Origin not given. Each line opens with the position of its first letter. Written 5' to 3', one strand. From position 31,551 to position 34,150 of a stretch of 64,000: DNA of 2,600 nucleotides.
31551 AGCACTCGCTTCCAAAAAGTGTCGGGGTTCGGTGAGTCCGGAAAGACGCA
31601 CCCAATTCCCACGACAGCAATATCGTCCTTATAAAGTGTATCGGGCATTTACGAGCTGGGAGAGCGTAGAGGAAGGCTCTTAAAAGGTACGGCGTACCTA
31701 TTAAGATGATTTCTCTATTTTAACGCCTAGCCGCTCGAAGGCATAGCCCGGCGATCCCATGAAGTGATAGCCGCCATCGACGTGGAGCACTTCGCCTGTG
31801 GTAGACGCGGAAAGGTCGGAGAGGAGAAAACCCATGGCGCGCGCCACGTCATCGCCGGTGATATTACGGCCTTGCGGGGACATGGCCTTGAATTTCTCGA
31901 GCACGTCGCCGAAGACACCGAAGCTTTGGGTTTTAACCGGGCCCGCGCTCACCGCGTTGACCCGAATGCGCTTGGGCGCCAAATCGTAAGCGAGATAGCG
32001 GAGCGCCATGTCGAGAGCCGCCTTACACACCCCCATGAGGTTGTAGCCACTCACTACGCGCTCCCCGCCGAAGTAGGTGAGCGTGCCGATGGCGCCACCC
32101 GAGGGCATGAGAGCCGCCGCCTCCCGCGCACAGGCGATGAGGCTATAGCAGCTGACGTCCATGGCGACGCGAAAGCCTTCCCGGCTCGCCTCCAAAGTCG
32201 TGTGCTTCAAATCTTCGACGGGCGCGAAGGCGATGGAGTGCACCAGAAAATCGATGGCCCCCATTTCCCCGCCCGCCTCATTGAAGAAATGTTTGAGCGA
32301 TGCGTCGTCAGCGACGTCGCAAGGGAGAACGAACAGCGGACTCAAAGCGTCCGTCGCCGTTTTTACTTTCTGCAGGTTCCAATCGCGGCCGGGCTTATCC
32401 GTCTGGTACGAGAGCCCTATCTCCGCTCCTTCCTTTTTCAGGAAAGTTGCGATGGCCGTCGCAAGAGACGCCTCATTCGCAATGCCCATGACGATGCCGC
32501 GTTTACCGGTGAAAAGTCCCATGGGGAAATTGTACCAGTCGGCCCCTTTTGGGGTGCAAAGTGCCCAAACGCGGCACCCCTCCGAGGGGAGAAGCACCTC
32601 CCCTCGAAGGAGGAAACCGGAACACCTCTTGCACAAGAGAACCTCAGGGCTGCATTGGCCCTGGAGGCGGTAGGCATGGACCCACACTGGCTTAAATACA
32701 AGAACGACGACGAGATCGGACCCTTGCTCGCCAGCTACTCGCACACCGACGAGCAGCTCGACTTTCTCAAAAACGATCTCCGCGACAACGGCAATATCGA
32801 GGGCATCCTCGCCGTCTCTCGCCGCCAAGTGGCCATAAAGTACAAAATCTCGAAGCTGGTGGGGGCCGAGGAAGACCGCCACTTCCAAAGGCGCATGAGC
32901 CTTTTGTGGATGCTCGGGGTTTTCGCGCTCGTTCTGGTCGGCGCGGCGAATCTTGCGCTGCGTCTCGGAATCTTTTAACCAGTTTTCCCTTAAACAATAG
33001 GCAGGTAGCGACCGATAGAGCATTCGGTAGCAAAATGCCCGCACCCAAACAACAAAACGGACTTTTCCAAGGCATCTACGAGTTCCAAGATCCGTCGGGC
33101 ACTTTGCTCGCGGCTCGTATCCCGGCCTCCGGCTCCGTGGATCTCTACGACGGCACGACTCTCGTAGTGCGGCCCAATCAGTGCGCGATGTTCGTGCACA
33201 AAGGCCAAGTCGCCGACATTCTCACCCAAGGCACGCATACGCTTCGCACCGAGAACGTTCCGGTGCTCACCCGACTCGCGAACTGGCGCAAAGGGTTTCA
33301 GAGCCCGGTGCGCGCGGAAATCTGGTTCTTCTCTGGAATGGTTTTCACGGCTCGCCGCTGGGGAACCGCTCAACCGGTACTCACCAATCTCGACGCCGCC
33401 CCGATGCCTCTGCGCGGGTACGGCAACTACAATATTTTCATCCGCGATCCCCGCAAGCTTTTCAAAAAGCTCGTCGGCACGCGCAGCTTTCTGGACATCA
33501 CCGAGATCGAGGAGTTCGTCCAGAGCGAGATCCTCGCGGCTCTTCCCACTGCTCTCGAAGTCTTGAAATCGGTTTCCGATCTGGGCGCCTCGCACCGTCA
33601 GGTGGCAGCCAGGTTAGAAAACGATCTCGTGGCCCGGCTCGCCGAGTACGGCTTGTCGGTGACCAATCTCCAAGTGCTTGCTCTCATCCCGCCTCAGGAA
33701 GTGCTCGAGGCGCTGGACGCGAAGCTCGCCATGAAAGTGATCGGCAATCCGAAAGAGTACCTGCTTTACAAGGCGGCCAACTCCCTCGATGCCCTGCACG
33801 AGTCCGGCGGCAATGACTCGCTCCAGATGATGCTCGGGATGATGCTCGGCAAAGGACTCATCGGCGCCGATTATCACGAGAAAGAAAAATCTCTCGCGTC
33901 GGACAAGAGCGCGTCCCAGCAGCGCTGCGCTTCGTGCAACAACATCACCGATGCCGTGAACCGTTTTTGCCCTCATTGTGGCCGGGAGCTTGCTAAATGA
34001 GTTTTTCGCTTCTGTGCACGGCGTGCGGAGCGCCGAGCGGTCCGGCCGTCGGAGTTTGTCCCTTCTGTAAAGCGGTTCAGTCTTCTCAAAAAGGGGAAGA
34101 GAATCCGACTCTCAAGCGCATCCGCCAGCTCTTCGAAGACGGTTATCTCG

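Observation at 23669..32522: PfaA-like secondary-lipid synthase split into a stand-alone KS and an AT-ACP-KR-DH protein, flanked by FabI-like and OYE ene-reductases and a short acyl-AMP ligase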

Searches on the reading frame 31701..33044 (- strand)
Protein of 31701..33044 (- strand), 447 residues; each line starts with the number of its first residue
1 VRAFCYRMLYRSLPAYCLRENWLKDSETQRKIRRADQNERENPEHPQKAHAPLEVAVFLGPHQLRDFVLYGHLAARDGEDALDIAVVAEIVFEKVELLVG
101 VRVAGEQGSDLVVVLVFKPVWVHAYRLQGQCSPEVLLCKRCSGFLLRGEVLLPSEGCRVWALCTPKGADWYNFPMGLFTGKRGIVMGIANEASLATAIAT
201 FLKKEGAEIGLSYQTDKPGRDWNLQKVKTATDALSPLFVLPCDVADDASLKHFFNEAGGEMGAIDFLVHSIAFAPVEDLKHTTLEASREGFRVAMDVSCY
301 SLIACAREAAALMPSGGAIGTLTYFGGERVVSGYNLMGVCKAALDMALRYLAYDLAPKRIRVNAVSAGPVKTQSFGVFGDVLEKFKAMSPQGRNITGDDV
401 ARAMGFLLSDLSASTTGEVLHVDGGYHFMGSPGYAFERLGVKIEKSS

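Call 3: search_protein_families(library=pfam, proteins=[window:31701-33044:-], max_evalue=0.001)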
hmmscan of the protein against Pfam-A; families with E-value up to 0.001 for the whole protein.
window:31701-33044:- (447 aa): 2 families
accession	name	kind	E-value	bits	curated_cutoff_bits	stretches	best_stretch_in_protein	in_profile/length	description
PF13561.12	adh_short_C2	-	1.5e-71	241.2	27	1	187-427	1-236/236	Enoyl-(Acyl carrier protein) reductase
PF00106.31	adh_short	-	1.6e-16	60.8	26.6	1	193-374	11-186/195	short chain dehydrogenase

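Call 4: search_protein_families(library=ncbifam, proteins=[window:31701-33044:-], max_evalue=0.001)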
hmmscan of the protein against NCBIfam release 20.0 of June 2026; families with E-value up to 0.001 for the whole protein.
window:31701-33044:- (447 aa): 165 families (the best 25 are shown)
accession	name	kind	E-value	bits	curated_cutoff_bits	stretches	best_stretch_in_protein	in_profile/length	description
NF005717.0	PRK07533.1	equivalog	7.2e-77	258.5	337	1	178-429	9-258/259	enoyl-ACP reductase FabI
NF006019.0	PRK08159.1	equivalog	1e-73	247.8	452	1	175-430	5-258/272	enoyl-ACP reductase FabI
NF005615.0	PRK07370.1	equivalog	6.1e-73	245.3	391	1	178-430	5-258/259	enoyl-ACP reductase FabI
NF006369.1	PRK08594.1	equivalog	5.8e-71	238.9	370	1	178-429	4-255/256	enoyl-ACP reductase FabI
NF006266.0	PRK08415.1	equivalog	1.5e-69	234.4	441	1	177-434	2-257/274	enoyl-ACP reductase FabI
NF005078.0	PRK06505.1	equivalog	1e-68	231.4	446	1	176-432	3-257/271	enoyl-ACP reductase FabI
NF004748.0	PRK06079.1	equivalog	2.3e-65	220.3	362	1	176-428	3-251/252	enoyl-ACP reductase FabI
NF005145.0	PRK06603.1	equivalog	1.4e-64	218.1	456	1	175-431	3-257/260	enoyl-ACP reductase FabI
NF005422.0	PRK06997.1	equivalog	5.6e-63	212.7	440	1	175-429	1-254/262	enoyl-ACP reductase FabI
NF005938.0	PRK07984.1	equivalog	2.4e-61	207.2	477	1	175-427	1-252/262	enoyl-ACP reductase FabI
NF006428.0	PRK08690.1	equivalog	5.5e-52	176.6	462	1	175-427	1-253/261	enoyl-ACP reductase FabI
NF005908.0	PRK07889.1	equivalog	7.8e-48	163.4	299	1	175-430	2-255/256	enoyl-ACP reductase FabI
NF005975.0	PRK08063.1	equivalog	1.1e-37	129.8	328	1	181-427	5-247/250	enoyl-[acyl-carrier-protein] reductase FabL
NF004957.0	PRK06300.1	equivalog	5.2e-33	114.6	356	1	256-430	112-289/299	enoyl-[acyl-carrier-protein] reductase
NF040631.2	InhA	exception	3.5e-31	108.7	430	1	176-425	1-257/257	NADH-dependent enoyl-ACP reductase InhA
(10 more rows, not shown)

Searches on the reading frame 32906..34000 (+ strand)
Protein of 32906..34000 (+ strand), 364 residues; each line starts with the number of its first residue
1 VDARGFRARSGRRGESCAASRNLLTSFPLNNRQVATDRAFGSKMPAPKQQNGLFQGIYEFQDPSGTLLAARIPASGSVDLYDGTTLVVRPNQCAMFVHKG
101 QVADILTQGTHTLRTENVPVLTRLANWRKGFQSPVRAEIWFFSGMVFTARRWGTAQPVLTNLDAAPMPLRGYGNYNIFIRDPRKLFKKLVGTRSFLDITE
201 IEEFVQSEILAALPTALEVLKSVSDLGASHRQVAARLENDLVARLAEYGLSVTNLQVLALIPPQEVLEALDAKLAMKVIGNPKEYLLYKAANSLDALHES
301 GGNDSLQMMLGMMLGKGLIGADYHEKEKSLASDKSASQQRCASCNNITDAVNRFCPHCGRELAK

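Call 3: search_protein_families(library=pfam, proteins=[window:32906-34000:+], max_evalue=0.001)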
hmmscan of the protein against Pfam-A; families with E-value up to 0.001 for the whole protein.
window:32906-34000:+ (364 aa): 3 families
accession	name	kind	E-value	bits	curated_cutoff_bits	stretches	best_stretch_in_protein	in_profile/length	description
PF13421.11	Band_7_1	-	1.1e-45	156.3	24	1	81-277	12-210/211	SPFH domain-Band 7 family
PF01145.31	Band_7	-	1.9e-10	41.5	23.6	1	87-279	2-164/176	SPFH domain / Band 7 family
PF17032.10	Zn_ribbon_15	-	0.00045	21.4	28.9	1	335-359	51-73/73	zinc-ribbon family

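Call 4: search_protein_families(library=ncbifam, proteins=[window:32906-34000:+], max_evalue=0.001)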
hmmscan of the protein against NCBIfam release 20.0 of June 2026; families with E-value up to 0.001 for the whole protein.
window:32906-34000:+ (364 aa): 0 families
